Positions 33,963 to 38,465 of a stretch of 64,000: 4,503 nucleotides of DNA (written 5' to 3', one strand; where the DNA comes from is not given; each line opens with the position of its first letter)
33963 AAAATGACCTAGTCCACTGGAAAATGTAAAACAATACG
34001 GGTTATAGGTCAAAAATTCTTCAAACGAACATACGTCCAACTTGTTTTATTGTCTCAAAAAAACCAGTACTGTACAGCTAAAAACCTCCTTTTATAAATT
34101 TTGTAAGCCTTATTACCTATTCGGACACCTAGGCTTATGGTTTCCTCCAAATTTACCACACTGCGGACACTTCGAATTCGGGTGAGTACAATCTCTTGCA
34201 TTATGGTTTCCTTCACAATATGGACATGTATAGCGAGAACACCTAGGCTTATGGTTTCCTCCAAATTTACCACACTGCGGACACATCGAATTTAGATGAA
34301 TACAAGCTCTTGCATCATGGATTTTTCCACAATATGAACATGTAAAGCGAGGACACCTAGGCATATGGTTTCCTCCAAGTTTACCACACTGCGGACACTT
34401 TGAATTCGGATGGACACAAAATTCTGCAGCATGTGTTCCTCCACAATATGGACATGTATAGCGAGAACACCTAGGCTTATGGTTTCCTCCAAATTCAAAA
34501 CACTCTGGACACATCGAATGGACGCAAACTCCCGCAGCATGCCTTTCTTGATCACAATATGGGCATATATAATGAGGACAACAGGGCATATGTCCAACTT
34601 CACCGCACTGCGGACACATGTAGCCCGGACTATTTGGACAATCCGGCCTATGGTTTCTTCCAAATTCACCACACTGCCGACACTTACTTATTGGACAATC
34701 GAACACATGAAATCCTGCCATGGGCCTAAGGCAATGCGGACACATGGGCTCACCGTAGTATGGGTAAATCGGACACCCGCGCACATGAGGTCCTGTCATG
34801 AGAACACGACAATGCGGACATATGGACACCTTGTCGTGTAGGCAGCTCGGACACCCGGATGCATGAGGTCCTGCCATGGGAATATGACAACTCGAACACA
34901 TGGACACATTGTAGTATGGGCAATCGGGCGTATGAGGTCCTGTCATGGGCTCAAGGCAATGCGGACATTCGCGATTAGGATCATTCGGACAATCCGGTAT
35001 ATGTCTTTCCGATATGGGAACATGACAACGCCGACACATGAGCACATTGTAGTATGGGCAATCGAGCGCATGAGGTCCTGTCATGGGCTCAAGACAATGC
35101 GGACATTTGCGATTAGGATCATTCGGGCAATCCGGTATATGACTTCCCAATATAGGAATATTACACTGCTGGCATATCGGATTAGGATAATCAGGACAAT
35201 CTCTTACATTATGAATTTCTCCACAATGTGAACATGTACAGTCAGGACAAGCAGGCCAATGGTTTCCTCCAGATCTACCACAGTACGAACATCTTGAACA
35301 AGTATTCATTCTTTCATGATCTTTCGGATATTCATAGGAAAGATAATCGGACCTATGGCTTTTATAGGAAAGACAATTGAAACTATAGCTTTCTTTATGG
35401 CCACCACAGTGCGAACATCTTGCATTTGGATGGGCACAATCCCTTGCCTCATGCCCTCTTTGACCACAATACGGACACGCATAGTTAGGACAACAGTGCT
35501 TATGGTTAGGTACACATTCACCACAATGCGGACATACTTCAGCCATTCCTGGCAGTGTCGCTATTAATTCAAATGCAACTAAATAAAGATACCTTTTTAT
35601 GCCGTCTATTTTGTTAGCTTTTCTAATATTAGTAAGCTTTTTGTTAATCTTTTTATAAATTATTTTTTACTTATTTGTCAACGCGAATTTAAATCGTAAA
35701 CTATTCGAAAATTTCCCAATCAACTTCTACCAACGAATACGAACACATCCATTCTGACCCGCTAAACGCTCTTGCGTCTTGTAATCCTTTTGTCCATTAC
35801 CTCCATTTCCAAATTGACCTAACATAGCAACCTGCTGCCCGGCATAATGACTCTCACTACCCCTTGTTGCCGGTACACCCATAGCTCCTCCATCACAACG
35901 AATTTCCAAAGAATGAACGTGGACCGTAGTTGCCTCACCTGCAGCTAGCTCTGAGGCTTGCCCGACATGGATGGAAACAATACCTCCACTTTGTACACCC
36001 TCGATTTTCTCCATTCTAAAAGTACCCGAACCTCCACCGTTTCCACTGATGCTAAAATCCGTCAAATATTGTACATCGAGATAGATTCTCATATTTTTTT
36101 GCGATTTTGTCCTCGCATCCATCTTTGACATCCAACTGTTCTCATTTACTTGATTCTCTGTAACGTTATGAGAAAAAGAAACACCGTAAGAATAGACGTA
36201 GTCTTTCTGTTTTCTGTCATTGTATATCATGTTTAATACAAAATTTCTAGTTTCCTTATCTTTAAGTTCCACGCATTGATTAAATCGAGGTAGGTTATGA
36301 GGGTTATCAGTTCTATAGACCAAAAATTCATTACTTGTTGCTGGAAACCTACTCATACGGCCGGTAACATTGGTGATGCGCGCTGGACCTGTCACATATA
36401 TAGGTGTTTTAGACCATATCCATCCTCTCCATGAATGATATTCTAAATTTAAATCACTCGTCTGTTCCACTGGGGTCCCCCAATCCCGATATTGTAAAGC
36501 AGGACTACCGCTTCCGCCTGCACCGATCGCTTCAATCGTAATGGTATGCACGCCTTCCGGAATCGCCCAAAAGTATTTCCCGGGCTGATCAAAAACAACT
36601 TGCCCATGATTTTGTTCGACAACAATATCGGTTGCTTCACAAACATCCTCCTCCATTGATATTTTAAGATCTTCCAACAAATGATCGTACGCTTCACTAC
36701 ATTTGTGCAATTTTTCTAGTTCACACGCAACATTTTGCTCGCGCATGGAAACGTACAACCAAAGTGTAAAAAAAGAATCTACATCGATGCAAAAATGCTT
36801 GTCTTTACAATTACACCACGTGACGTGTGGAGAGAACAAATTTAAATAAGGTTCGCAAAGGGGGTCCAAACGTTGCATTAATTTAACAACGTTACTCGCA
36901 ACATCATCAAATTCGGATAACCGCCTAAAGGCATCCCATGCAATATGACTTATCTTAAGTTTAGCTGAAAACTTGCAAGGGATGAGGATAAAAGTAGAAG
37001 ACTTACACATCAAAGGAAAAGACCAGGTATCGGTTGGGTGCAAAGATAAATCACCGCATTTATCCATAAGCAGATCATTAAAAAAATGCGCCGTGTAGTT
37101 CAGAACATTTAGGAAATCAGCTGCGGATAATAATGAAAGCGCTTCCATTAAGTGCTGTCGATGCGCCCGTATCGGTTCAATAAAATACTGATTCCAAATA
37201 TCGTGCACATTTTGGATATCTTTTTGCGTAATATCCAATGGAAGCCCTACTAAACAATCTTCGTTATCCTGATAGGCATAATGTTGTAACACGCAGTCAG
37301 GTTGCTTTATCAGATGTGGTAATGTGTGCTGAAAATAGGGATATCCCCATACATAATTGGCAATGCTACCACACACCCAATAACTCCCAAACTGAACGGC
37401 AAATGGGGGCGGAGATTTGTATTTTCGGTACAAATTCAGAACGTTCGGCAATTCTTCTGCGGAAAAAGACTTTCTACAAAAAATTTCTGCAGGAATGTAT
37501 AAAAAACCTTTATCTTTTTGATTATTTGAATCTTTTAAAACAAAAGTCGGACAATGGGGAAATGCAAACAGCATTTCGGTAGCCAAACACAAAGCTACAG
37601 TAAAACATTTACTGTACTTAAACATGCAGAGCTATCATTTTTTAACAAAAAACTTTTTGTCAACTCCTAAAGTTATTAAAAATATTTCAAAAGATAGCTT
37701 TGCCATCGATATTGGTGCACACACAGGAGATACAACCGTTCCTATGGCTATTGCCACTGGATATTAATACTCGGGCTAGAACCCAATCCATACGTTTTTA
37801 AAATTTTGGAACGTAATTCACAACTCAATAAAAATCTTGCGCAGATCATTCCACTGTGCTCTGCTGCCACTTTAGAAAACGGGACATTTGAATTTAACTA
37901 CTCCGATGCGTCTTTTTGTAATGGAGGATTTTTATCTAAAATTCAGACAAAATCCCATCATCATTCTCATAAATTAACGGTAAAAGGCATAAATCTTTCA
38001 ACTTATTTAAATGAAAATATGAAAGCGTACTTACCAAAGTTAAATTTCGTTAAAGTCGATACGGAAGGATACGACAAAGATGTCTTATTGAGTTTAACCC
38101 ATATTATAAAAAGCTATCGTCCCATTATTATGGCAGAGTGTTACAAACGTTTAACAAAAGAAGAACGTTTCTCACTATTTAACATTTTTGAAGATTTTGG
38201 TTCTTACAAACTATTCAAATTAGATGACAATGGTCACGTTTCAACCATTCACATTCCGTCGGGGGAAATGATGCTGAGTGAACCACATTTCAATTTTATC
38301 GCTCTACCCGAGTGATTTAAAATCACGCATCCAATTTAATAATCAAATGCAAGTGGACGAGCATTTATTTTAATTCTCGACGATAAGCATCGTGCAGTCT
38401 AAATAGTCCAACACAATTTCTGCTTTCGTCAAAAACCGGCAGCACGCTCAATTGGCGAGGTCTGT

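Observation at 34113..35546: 477-codon expansion of the same module: about 24 tandem knuckle-like units, 72 Cys, with nested 114-bp and 138-bp repeats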

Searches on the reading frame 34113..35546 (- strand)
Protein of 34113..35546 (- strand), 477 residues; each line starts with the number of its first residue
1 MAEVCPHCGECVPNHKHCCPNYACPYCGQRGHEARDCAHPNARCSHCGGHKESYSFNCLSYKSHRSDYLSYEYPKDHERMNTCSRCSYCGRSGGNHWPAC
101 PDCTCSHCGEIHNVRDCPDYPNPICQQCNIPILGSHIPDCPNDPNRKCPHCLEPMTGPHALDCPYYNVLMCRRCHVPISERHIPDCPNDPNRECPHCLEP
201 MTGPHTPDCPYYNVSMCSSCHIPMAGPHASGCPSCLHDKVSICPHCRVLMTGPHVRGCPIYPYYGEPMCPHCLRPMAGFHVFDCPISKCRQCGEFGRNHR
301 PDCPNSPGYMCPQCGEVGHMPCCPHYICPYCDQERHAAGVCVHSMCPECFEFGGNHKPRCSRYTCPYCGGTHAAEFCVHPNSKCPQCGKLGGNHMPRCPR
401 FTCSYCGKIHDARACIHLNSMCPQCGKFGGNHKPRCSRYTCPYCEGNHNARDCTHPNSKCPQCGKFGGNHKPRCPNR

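Call 8: search_protein_families(library=pfam, proteins=[window:34113-35546:-], max_evalue=1)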
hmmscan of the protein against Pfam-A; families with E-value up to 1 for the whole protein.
window:34113-35546:- (477 aa): 0 families

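Call 11: find_encoding_contigs(protein=window:34113-35546:-, flank=10000, max_places=6)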
Protein window:34113-35546:- (477 aa): no gene with exactly this product is on record in the collection.

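Call 13: find_homologous_proteins(query=window:34113-35546:-, max_evalue=0.001)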
Query window:34113-35546:-: 4061 candidates shared short words with the query, none scored E <= 0.001.
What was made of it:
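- Tried and rejected: A phmmer-type search with the whole 477-aa protein gave 4061 word-sharing candidates but none at E <= 1e-3, not even its own paralogue, probably because of composition correction (call 13).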

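Call 25: search_solved_structures(query=window:34113-35546:-, max_evalue=10, show_alignments=2)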
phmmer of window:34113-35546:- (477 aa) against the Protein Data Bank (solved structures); distinct sequences matched with E-value up to 10: 5.
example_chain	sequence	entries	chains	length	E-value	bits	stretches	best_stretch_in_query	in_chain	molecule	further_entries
8hkx_S27A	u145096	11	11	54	0.0066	18.6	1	380-408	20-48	30S ribosomal protein S27ae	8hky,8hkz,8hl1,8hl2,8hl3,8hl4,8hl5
9fhl_Y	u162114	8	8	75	0.069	15.2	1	380-408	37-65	Small ribosomal subunit protein eS31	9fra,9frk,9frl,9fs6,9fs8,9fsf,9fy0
2l4l_A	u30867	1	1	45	0.3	13.1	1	21-53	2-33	HIV-1 nucleocapsid protein NCp7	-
2exf_A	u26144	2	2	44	0.41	12.6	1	22-54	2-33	Nucleocapsid protein* (NC*) | HIV-1 nucleocapsid protein NCp7(12-55)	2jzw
1bj6_A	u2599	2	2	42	0.65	12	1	21-53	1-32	NUCLEOCAPSID PROTEIN 7 | GAG POLYPROTEIN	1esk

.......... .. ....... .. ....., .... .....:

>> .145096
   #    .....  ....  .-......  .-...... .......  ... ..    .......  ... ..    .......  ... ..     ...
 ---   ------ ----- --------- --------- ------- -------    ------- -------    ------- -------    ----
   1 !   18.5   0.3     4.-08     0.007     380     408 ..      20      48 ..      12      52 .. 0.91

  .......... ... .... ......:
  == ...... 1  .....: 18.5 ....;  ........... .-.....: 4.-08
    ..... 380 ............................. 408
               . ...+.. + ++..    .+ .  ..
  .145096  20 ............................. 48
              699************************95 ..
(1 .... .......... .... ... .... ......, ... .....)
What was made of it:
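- Closest known: Rubredoxin-type CPxCG knuckles and zinc ribbons of bacteria and archaea. Same: The best hit among solved structures is the S27ae zinc ribbon (E = 0.007), aligned across two adjacent units (call 25).
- There are weak hits to the HIV-1 nucleocapsid NCp7 (call 25).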

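Call 40: find_encoding_contigs(protein=window:34116-35546:-, flank=10000, max_places=6)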
Protein window:34116-35546:- (477 aa): no gene with exactly this product is on record in the collection.
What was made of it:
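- The block is absent from all relatives, and the gene is not on record as a called gene (calls 11, 40).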

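Call 60: predict_structure(protein=window:34116-35546:-)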
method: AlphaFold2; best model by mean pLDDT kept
length: 477 residues; sequences in the alignment: 1
mean_pLDDT: 32.8   pTM: 0.14
mean pLDDT of the five models: 32.8, 30.1, 28.6, 28.1, 27.5
residues with pLDDT >= 90: 0; 70-90: 0; 50-70: 34; < 50: 443
segments of 3 or more residues with pLDDT < 50: 1-362, 374-382, 390-402, 410-440, 449-458, 466-477
pLDDT, mean of each block of 10 residues (from residue 1): 31 29 33 31 25 21 21 21 28 26 40 38 34 34 33 26 29 37 34 32 24 26 28 24 28 24 30 31 26 26 25 29 33 37 34 30 53 46 50 33 52 39 42 37 51 42 47 26
secondary structure, 60 per line:
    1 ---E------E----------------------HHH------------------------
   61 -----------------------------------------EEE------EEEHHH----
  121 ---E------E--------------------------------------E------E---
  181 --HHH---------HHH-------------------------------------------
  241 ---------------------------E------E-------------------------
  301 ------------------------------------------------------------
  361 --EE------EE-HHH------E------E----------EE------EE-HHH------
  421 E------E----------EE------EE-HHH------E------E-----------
elements in order: E102-104 E111-113

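Call 63: search_protein_families(library=ncbifam, proteins=[window:34116-35546:-], max_evalue=1)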
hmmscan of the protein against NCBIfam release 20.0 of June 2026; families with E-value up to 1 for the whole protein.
window:34116-35546:- (477 aa): 0 families

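Call 64: search_protein_families(library=padloc, proteins=[window:34116-35546:-], max_evalue=1)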
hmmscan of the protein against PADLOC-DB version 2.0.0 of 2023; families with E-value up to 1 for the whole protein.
window:34116-35546:- (477 aa): 0 families

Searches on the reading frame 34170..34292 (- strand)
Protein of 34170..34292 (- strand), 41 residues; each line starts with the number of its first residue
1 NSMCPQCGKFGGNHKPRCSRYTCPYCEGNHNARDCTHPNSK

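Call 24: search_protein_families(library=pfam, proteins=[window:34170-34292:-], max_evalue=10)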
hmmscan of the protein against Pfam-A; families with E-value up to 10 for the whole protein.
seq(41 aa): 6 families
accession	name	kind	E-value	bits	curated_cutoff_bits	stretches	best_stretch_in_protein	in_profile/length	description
PF05605.18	zf-Di19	-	0.04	14.6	27.5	1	20-33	2-15/54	Drought induced 19 protein (Di19), zinc-binding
PF20728.2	Nairovirus_NSm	-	0.062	13.8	27.4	1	2-29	50-83/115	Nairovirus NSm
PF07282.18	Cas12f1-like_TNB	-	0.41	11.3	26.3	1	3-32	30-52/60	Cas12f1-like, TNB domain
PF14787.11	zf-CCHC_5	-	1.4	9.1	27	0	3-9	4-10/36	GAG-polyprotein viral zinc-finger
PF13248.11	Zn_ribbon_3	-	1.6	8.8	27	1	4-9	5-10/26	zinc-ribbon domain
PF23548.1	Zn_ribbon_FGT1_2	-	2.8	8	27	1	19-27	19-27/35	FORGETTER1 second zinc ribbon domain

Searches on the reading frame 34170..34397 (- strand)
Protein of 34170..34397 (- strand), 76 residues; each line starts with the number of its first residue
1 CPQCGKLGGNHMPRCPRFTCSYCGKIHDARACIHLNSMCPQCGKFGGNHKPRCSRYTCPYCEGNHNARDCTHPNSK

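Call 84: find_homologous_proteins(query=A5, max_evalue=1)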
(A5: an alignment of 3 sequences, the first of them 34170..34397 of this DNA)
Query A5 (3 sequences): 3 candidates shared short words with the query, none scored E <= 1.
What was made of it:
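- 34113..34519 (-): C-terminal array: 38-aa super-repeat (Gly-type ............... plus short-type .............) x3.5, basic (net +13). It is related to the two-unit body of P3. No relative in 5.8 billion proteins (call 84).
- Tried and rejected: A profile of the C-terminal super-repeat found nothing at E <= 1 (call 84).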

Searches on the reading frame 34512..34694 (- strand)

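Call 24: search_protein_families(library=pfam, proteins=[window:34512-34694:-], max_evalue=10)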
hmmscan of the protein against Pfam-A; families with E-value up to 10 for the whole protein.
seq(61 aa): 4 families
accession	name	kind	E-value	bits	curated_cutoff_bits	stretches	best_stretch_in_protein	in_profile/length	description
PF01783.29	Ribosomal_L32p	-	0.5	11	21.3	1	2-16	26-40/56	Ribosomal L32p protein family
PF18439.7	zf_UBZ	-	4.2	7.5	25.6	1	25-32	3-10/32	Ubiquitin-Binding Zinc Finger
PF23458.2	DUF7130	-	6.2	7.2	35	1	25-53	54-82/89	Domain of unknown function (DUF7130)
PF00096.32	zf-C2H2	-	8.4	7.5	25.2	0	25-33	1-9/23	Zinc finger, C2H2 type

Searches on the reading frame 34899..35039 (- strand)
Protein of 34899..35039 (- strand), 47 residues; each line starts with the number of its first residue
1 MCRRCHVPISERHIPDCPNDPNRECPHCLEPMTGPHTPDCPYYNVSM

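Call 24: search_protein_families(library=pfam, proteins=[window:34899-35039:-], max_evalue=10)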
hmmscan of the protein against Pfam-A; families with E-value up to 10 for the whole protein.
seq(47 aa): 0 families

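Call 74: predict_structure(alignment_id=A3)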
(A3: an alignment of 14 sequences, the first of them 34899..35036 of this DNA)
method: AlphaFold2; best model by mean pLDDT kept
length: 46 residues; sequences in the alignment: 14
mean_pLDDT: 53.5   pTM: 0.26
mean pLDDT of the five models: 53.5, 50.6, 48.1, 47.4, 45.5
residues with pLDDT >= 90: 0; 70-90: 0; 50-70: 25; < 50: 21
segments of 3 or more residues with pLDDT < 50: 11-17, 34-38, 40-46
pLDDT, mean of each block of 10 residues (from residue 1): 61 46 62 51 44
secondary structure, 60 per line:
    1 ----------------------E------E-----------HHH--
elements in order:
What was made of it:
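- On zf-CCHC zinc knuckle (Pfam PF00098): AlphaFold gave pLDDT 32.8 for the full length and 53.5 for a two-unit module with a 14-row alignment (calls 60, 74).
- Both AlphaFold models are unreliable (pLDDT 32.8 and 53.5; calls 60, 74).
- Tried and rejected: AlphaFold on the full length and on a two-unit module with a 14-row family alignment gave low confidence both times (calls 60, 74).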

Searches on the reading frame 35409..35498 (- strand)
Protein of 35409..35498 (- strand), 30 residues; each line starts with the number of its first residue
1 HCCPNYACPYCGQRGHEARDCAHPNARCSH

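Call 24: search_protein_families(library=pfam, proteins=[window:35409-35498:-], max_evalue=10)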
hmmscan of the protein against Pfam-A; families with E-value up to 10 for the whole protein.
seq(30 aa): 4 families
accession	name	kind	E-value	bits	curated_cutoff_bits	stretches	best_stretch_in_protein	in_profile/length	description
PF14787.11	zf-CCHC_5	-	0.0024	18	27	1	7-21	4-18/36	GAG-polyprotein viral zinc-finger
PF00098.28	zf-CCHC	-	0.0032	17.9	20.8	1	8-23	3-18/18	Zinc knuckle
PF00649.23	Copper-fist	-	0.029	14.4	25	1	5-25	7-26/39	Copper fist DNA binding domain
PF14392.11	zf-CCHC_4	-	0.061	13.4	27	1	7-22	33-48/49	Zinc knuckle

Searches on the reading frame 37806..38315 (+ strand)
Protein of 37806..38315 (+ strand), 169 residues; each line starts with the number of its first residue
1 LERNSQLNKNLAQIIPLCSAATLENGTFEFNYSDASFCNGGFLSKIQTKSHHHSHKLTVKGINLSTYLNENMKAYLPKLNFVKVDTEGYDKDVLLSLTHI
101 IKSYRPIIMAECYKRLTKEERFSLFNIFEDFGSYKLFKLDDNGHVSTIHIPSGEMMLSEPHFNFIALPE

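Call 8: search_protein_families(library=pfam, proteins=[window:37806-38315:+], max_evalue=1)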
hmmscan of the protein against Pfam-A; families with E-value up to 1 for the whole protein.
window:37806-38315:+ (169 aa): 1 family
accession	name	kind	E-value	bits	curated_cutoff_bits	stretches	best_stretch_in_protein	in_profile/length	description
PF05050.19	Methyltransf_21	-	4.2e-06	27.4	22.7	1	51-119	89-155/173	Methyltransferase FkbM domain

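Call 63: search_protein_families(library=ncbifam, proteins=[window:37806-38312:+], max_evalue=1)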
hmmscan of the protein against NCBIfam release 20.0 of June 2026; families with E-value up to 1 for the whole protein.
window:37806-38312:+ (169 aa): 2 families
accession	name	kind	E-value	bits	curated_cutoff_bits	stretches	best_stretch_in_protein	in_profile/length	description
TIGR01444.1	fkbM_fam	subfamily_domain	1.9e-11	44.6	37.7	1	2-112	39-142/143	FkbM family methyltransferase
NF010411.0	PRK13837.1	equivalog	0.33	8.9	647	1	68-110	28-70/828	two-component system VirA-like sensor kinase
